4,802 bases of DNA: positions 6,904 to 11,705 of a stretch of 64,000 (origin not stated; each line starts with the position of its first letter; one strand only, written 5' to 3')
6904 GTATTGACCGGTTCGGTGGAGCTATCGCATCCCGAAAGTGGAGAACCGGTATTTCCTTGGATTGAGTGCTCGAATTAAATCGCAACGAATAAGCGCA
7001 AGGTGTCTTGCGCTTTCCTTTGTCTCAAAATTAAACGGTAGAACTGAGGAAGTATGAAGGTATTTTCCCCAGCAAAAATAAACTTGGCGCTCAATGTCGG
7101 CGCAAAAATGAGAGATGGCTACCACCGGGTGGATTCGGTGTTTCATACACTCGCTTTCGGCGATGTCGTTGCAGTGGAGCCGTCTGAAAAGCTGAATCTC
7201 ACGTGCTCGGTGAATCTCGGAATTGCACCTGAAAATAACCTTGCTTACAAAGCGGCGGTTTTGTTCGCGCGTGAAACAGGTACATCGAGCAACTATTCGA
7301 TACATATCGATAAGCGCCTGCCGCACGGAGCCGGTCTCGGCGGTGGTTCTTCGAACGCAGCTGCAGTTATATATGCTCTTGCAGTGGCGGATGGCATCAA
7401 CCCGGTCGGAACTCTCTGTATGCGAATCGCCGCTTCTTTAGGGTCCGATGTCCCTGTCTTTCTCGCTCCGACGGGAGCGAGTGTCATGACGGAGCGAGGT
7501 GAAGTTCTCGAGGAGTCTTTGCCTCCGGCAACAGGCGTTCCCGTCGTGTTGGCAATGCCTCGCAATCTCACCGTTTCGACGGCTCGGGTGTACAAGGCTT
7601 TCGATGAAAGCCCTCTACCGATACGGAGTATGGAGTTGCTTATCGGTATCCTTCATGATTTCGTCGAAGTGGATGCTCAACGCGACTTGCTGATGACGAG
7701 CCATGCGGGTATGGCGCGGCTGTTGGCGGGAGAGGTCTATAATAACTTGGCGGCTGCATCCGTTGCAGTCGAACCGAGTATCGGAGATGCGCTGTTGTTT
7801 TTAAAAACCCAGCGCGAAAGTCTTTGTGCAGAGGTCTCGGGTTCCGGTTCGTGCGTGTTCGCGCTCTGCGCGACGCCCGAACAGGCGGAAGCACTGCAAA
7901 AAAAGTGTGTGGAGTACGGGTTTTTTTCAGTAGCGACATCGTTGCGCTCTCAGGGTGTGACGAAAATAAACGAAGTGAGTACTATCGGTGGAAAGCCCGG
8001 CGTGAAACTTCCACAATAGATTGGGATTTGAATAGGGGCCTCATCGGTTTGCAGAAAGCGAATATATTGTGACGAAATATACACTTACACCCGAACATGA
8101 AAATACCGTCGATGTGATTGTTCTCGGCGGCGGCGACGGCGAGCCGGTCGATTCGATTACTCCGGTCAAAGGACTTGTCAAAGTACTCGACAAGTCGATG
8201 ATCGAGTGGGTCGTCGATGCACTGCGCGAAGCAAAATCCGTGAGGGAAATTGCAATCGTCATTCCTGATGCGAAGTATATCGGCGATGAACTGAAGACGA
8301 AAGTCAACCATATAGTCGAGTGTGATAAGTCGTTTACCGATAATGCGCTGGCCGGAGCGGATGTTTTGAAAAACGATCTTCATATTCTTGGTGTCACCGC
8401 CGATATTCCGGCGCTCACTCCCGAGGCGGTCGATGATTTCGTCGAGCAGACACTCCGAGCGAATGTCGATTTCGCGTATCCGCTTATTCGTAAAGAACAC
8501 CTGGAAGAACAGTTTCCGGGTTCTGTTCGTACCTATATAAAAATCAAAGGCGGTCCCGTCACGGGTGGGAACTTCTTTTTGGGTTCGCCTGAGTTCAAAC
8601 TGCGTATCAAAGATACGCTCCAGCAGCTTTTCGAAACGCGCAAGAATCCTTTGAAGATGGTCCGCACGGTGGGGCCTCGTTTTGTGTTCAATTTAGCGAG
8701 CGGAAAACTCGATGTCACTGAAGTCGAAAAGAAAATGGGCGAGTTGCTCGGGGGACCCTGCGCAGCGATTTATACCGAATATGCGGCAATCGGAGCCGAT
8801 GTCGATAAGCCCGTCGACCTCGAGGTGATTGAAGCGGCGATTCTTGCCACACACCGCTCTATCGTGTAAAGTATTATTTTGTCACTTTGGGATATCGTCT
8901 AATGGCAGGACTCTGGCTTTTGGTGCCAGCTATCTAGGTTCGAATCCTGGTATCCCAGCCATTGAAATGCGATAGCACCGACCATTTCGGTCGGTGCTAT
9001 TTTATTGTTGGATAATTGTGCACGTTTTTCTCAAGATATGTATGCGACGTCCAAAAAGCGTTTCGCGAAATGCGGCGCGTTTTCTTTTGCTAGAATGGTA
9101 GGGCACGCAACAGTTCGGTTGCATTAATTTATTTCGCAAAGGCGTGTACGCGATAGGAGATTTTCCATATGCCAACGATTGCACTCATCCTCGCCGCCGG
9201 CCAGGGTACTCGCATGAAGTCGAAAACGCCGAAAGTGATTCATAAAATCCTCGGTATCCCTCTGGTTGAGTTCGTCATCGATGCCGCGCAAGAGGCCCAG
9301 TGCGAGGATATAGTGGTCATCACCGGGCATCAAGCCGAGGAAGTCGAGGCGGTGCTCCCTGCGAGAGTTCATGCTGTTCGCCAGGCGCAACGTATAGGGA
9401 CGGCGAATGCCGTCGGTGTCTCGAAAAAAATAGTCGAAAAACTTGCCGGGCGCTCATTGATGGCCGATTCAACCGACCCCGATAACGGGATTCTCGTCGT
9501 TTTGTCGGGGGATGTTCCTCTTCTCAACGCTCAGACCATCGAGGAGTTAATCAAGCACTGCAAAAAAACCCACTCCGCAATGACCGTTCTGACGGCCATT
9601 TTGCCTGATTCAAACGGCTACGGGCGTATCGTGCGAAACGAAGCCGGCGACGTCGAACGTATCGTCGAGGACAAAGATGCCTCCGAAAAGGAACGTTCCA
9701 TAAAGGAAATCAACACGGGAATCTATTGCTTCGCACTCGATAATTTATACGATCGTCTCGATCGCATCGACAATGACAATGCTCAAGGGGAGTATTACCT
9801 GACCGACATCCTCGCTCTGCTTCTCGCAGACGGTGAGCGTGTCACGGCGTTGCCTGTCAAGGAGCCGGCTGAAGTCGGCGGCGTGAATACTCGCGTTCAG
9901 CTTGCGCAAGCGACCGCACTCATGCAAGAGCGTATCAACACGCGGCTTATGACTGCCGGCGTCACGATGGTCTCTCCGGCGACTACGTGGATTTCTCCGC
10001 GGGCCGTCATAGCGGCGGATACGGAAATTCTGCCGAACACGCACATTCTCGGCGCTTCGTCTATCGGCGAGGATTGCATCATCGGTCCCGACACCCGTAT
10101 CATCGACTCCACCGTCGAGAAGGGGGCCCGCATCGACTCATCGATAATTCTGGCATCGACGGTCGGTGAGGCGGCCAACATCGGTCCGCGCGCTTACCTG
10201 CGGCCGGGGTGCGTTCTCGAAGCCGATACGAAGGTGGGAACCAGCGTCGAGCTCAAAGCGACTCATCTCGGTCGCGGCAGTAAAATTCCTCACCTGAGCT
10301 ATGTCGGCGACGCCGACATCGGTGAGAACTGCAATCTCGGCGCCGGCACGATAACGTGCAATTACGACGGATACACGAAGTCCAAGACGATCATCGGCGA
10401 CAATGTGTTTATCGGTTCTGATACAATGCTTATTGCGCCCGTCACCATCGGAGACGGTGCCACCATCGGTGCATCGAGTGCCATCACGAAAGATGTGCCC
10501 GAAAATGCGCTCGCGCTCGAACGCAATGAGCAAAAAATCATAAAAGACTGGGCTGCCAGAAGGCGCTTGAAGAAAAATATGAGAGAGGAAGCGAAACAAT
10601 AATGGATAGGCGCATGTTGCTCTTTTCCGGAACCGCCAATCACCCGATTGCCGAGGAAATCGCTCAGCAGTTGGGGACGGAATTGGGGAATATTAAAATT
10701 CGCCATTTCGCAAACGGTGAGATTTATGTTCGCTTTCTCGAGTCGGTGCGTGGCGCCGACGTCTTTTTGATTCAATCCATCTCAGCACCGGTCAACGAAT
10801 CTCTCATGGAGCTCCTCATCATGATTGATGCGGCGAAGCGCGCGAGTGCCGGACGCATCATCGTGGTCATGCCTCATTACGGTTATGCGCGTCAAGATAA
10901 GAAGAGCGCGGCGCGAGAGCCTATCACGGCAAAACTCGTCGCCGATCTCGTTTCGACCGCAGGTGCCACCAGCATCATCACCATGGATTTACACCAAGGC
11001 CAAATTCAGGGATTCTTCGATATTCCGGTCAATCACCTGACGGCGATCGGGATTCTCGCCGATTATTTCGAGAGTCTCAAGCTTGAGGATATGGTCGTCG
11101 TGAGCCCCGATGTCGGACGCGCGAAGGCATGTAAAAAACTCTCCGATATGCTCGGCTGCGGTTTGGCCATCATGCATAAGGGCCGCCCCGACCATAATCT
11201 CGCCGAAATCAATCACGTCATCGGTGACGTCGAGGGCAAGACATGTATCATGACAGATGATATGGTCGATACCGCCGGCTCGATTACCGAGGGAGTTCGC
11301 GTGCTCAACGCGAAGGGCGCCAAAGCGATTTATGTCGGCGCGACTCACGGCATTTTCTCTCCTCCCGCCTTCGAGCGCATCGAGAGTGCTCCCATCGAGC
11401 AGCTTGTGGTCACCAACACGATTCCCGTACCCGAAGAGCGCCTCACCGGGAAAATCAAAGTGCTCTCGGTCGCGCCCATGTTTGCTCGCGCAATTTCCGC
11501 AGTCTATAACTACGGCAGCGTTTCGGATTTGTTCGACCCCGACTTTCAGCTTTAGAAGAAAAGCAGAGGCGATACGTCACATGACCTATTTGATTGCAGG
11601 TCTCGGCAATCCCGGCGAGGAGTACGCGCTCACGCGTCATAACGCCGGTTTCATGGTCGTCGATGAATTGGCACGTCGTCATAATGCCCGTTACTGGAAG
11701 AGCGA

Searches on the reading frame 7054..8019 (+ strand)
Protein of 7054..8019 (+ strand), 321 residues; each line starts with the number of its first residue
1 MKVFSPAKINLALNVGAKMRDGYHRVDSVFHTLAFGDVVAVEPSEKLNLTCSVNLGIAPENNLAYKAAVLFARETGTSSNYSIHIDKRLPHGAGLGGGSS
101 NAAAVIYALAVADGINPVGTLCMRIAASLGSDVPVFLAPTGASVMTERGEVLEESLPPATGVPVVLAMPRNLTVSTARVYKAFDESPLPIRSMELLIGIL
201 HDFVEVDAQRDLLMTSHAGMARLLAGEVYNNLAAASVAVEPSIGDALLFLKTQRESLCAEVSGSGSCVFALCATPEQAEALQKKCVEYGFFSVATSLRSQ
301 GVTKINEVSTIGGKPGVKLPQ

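Call 60: search_protein_families(library=pfam, max_evalue=0.00001, proteins=[window:7054-8019:+])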
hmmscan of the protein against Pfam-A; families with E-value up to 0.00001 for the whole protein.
window:7054-8019:+ (321 aa): 1 family
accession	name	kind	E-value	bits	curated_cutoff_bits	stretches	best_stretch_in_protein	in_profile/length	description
PF00288.32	GHMP_kinases_N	-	2.6e-12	47.2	22.3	1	62-137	1-84/87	GHMP kinases N terminal domain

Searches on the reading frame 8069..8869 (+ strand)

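Call 60: search_protein_families(library=pfam, max_evalue=0.00001, proteins=[window:8069-8869:+])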
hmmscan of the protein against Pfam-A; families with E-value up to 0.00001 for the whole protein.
window:8069-8869:+ (266 aa): 1 family
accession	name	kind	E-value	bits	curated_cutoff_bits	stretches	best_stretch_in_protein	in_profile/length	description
PF12804.13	NTP_transf_3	-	2.6e-09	37.9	27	1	16-144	1-127/160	MobA-like NTP transferase domain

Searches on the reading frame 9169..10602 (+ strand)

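Call 60: search_protein_families(library=pfam, max_evalue=0.00001, proteins=[window:9169-10602:+])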
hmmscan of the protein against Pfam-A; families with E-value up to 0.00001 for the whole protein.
window:9169-10602:+ (477 aa): 7 families
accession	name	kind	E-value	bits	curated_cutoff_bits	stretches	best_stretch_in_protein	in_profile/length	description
PF00132.30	Hexapep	-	4.8e-29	99.3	27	2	407-440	2-35/36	Bacterial transferase hexapeptide (six repeats)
PF12804.13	NTP_transf_3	-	1.3e-17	64.8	27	1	5-142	1-122/160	MobA-like NTP transferase domain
PF25084.1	LbH_EIF2B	-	1.6e-17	63.9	54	1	272-362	15-105/105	EIF2B subunit epsilon LbH domain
PF00483.29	NTP_transferase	-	3.5e-17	63.2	21.2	1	5-229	2-220/245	Nucleotidyl transferase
PF14602.12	Hexapep_2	-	3.6e-11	43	27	1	407-441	2-34/34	Hexapeptide repeat of succinyl-transferase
PF01128.25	IspD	-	2e-07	31.4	27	1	4-65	2-65/221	2-C-methyl-D-erythritol 4-phosphate cytidylyltransferase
PF02348.25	CTP_transf_3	-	3e-07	30.9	22.6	1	5-139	2-123/217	Cytidylyltransferase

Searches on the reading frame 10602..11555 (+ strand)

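Call 60: search_protein_families(library=pfam, max_evalue=0.00001, proteins=[window:10602-11555:+])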
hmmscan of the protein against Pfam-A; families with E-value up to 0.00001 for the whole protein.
window:10602-11555:+ (317 aa): 3 families
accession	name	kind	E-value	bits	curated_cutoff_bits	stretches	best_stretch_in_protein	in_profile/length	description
PF13793.12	Pribosyltran_N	-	1.7e-51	173.4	25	1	5-121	1-117/117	N-terminal domain of ribose phosphate pyrophosphokinase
PF14572.12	Pribosyl_synth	-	1.3e-25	90.8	27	1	205-311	76-183/184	Phosphoribosyl synthetase-associated domain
PF00156.33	Pribosyltran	-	4.2e-09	36.4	26.3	1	149-243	16-118/158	Phosphoribosyl transferase domain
